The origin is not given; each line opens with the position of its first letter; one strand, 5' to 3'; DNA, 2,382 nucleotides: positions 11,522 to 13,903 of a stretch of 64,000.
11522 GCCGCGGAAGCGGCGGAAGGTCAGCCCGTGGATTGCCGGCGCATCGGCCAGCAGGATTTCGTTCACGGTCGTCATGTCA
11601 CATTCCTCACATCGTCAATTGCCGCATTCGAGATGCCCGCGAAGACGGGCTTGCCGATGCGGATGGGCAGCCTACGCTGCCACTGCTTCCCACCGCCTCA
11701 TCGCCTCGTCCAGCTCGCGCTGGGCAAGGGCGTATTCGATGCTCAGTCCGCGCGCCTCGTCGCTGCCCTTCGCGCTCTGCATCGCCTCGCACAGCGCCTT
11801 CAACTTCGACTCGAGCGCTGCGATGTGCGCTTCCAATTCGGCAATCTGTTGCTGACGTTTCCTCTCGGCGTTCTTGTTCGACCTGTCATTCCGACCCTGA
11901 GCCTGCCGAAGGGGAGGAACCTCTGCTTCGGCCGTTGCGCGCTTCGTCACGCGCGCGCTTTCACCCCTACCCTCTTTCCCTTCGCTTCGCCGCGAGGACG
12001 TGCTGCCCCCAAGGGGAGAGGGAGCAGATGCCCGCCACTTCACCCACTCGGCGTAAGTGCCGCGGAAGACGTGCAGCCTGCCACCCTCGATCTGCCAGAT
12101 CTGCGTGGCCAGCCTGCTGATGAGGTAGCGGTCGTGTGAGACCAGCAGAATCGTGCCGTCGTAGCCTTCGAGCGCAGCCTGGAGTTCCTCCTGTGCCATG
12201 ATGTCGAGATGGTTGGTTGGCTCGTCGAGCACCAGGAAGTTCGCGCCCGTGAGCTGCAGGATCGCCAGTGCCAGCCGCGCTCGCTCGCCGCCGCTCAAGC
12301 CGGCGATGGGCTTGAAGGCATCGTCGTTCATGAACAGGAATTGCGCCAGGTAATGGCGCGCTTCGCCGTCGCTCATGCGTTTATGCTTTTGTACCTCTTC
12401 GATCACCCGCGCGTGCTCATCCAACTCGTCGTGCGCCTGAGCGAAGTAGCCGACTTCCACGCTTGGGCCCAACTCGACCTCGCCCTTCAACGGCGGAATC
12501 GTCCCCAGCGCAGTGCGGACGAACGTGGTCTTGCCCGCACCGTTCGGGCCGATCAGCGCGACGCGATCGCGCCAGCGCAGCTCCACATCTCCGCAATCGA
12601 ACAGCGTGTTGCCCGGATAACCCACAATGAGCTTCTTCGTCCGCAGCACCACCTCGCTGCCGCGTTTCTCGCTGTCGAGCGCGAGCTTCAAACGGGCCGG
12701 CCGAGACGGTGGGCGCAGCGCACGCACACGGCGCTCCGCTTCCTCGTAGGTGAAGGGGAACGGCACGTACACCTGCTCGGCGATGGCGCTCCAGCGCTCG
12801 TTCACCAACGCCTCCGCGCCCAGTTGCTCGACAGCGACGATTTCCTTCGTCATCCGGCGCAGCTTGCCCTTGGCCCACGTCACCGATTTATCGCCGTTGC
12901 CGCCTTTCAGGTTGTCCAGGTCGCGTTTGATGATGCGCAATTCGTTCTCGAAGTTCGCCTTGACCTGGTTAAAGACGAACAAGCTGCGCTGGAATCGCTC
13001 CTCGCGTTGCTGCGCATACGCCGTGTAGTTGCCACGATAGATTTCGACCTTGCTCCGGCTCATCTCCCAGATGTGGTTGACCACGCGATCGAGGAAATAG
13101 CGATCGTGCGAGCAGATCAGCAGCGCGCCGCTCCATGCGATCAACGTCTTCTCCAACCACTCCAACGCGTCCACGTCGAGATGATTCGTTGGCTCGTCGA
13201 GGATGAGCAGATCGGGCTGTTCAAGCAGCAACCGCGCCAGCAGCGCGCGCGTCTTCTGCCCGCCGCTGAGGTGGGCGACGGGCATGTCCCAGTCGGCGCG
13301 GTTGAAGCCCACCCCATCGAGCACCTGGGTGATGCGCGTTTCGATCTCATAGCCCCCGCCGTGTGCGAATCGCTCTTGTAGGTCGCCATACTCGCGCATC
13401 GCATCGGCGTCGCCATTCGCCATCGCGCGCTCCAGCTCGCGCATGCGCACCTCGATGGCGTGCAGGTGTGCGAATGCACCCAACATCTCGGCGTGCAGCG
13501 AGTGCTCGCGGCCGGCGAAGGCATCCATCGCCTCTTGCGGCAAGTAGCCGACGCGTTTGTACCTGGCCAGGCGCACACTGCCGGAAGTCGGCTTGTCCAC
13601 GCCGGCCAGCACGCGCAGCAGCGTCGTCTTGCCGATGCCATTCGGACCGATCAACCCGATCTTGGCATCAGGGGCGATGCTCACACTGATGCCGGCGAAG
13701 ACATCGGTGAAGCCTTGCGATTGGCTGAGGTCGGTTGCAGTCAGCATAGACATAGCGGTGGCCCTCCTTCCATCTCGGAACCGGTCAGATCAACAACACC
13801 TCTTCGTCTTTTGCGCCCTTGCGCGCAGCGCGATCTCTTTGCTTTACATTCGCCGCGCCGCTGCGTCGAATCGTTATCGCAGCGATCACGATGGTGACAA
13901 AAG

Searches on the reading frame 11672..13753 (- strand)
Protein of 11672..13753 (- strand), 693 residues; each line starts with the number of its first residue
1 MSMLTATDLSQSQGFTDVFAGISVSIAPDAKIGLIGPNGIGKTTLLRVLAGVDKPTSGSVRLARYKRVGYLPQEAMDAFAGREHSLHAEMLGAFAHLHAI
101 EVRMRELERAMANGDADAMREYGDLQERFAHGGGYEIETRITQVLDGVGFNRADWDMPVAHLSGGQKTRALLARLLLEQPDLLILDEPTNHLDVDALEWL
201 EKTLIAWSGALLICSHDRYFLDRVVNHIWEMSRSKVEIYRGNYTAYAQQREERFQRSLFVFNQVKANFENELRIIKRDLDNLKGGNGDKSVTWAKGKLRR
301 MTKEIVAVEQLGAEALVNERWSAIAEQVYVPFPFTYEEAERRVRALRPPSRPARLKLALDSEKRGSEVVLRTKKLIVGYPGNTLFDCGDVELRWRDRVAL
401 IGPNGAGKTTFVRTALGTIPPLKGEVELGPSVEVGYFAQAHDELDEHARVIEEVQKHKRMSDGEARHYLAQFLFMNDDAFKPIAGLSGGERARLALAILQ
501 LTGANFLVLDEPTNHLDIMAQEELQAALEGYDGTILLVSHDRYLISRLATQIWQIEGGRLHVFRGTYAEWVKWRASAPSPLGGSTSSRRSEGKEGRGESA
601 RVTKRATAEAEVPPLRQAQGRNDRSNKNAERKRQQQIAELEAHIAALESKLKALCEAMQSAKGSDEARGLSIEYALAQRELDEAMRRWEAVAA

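Call 6: search_protein_families(library=pfam, proteins=[window:11672-13753:-], max_evalue=0.01)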
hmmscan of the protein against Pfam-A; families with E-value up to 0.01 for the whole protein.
window:11672-13753:- (693 aa): 21 families
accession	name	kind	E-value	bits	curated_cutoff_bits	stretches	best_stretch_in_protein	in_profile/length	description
PF00005.33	ABC_tran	-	2.9e-45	154.7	25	2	21-190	3-137/137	ABC transporter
PF13304.12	AAA_21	-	7.7e-17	62.7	27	3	33-51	3-21/304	AAA domain, putative AbiEii toxin, Type IV TA system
PF16326.10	ABC_tran_CTD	-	1.1e-08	35.6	32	1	630-690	3-66/69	ABC transporter C-terminal domain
PF02463.25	SMC_N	-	2.3e-08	34.2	40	0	485-545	136-202/220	RecF/RecN/SMC N terminal domain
PF12848.13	ABC_tran_Xtn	-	1.1e-07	32.2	25.9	1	229-277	1-49/85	ABC transporter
PF13401.12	AAA_22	-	3.1e-06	28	27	0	398-517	8-97/130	AAA domain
PF13555.12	AAA_29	-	1.3e-05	25.3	27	0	385-412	12-39/61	P-loop containing region of AAA domain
PF13479.12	AAA_24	-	3.8e-05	24.1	27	0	397-415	4-22/195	AAA domain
PF13521.12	AAA_28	-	5.1e-05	24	27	0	31-91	1-47/164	AAA domain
PF00004.35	AAA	-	0.00016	22.6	21.2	0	34-51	3-20/131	ATPase family associated with various cellular activities (AAA)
PF05729.18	NACHT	-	0.00026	21.3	26.7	0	34-50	5-21/167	NACHT domain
PF13191.12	AAA_16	-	0.00029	21.8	32.6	0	398-502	27-124/167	AAA ATPase domain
PF02367.23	TsaE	-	0.00068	20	26.6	0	394-416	20-42/128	Threonylcarbamoyl adenosine biosynthesis protein TsaE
PF13175.12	AAA_15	-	0.00083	19.5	32.1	0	31-49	25-43/374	AAA ATPase domain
PF01078.27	Mg_chelatase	-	0.0023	17.8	20.3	0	8-52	1-45/207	Magnesium chelatase, subunit ChlI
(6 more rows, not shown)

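Call 11: search_protein_families(library=ncbifam, proteins=[window:11672-13753:-], max_evalue=0.00001)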
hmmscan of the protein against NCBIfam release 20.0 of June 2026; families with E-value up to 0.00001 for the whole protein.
window:11672-13753:- (693 aa): 185 families (the best 25 are shown)
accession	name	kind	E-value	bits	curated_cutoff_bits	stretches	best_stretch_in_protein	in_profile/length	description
NF000355.4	ribo_prot_ABC_F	equivalog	3.7e-132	441.7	380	2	4-548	3-492/499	ribosomal protection-like ABC-F family protein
NF008775.0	PRK11819.1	equivalog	2e-110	370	599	2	16-276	20-278/556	energy-dependent translational throttle protein EttA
TIGR03719.1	ABC_ABC_ChvD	subfamily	4.4e-109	365.6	806.75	2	16-276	18-276/552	energy-dependent translational throttle protein EttA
NF000171.1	ABCF_producer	exception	2.3e-103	346.5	800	2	8-560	8-539/541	TlrC/CarA/OleB/SrmB family ABC-F type ribosomal protection protein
NF050005.1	ABC_ATPase_Uup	equivalog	4.9e-101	338.9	900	2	354-691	304-632/636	ATP-binding cassette ATPase Uup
NF011646.0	PRK15064.1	equivalog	1.1e-98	331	762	2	356-574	306-527/530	ABC-F family ATPase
NF008358.0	PRK11147.1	equivalog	2.9e-95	319.8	936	2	353-691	303-628/635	ABC transporter ATP-binding protein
NF000170.2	ABCF_Vga_all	exception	1.5e-93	314.1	725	2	359-575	261-473/521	Vga family ABC-F type ribosomal protection protein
NF000168.2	ABCF_Msr_all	exception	2.2e-83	280.5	680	4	381-561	308-484/487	Msr family ABC-F type ribosomal protection protein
NF000514.1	ABCF_OptrA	exception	3.2e-82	276.9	1450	2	18-277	35-298/655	ABC-F type ribosomal protection protein OptrA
NF007921.0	PRK10636.1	equivalog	4e-82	276.4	917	3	367-646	310-588/638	ABC transporter ATP-binding protein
NF000169.2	ABCF_Sal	exception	1.5e-79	268.1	725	2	362-560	308-506/542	Sal family ABC-F type ribosomal protection protein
NF043038.1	ABCF_CplR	exception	7.1e-73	246.1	780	2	360-575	277-489/544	ABC-F type ribosomal protection protein CplR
NF045691.1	ABCF_VgaF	exception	2e-63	214.6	975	4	381-560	282-457/459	ABC-F type ribosomal protection protein Vga(F)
NF000166.1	ABCF_CarA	exception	1.8e-61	208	1050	2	18-276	20-288/556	ABC-F type ribosomal protection protein Car(A)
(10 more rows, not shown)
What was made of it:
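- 8004..13940 (-): Rest of the same-strand string: small TM ORF (13940-13785), ABC-F (13753-11672), two-domain GNAT (11596-10559), GNAT (10562-10008) and a second ABC half-exporter (9857-8004). The ABC-F passes the NCBIfam NF000355 cut-off ('ribosomal protection-like ABC-F', 441.7 bits against 380) (call 11).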

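Call 54: search_solved_structures(query=window:11672-13753:-, max_evalue=1e-40)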
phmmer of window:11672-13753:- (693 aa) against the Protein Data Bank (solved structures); distinct sequences matched with E-value up to 1e-40: 19.
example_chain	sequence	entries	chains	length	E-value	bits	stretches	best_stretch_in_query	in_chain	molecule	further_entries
7msc_x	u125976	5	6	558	1.8e-81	277.9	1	11-254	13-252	Energy-dependent translational throttle protein EttA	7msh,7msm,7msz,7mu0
4fin_A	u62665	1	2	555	2.2e-80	274.3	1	18-277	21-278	EttA (YjjK) ABCF family protein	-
3j5s_D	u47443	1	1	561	2.2e-80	274.3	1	18-277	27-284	Energy-dependent translational throttle A (EttA)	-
9nl5_E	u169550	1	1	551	6.9e-80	272.6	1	18-277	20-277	EttA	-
9nlb_E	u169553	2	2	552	7e-80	272.6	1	18-277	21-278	Energy-dependent translational throttle protein EttA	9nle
9njf_Y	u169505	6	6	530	2.2e-77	264.4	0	3-258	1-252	Probable ATP-binding protein YbiT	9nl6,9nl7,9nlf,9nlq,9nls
9nlj_U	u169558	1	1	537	5.3e-70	240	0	353-566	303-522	Uup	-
9vvi_W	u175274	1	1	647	1e-68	235.8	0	368-683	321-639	Probable ATP-binding protein YheS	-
7nhl_0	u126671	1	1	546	1.9e-67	231.5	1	162-571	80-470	Lincosamide-streptogramin A resistance protein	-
8buu_9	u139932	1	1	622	5.1e-67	230.1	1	141-563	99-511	ExpZ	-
9nlh_H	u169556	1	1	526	5.6e-66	226.7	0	13-261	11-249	YheS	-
7nhn_0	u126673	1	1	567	1.2e-65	225.6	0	363-578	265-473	Lmo0919 protein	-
7p7q_0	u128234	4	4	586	5.4e-65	223.4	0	13-265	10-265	ARE-ABC-F family resistance factor PoxtA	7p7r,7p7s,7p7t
6ha8_V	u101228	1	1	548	3.7e-58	200.8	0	155-443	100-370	Nucleotide-binding protein ExpZ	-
5zxd_A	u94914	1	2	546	9.8e-58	199.4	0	16-259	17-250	ATP-binding cassette sub-family F member 1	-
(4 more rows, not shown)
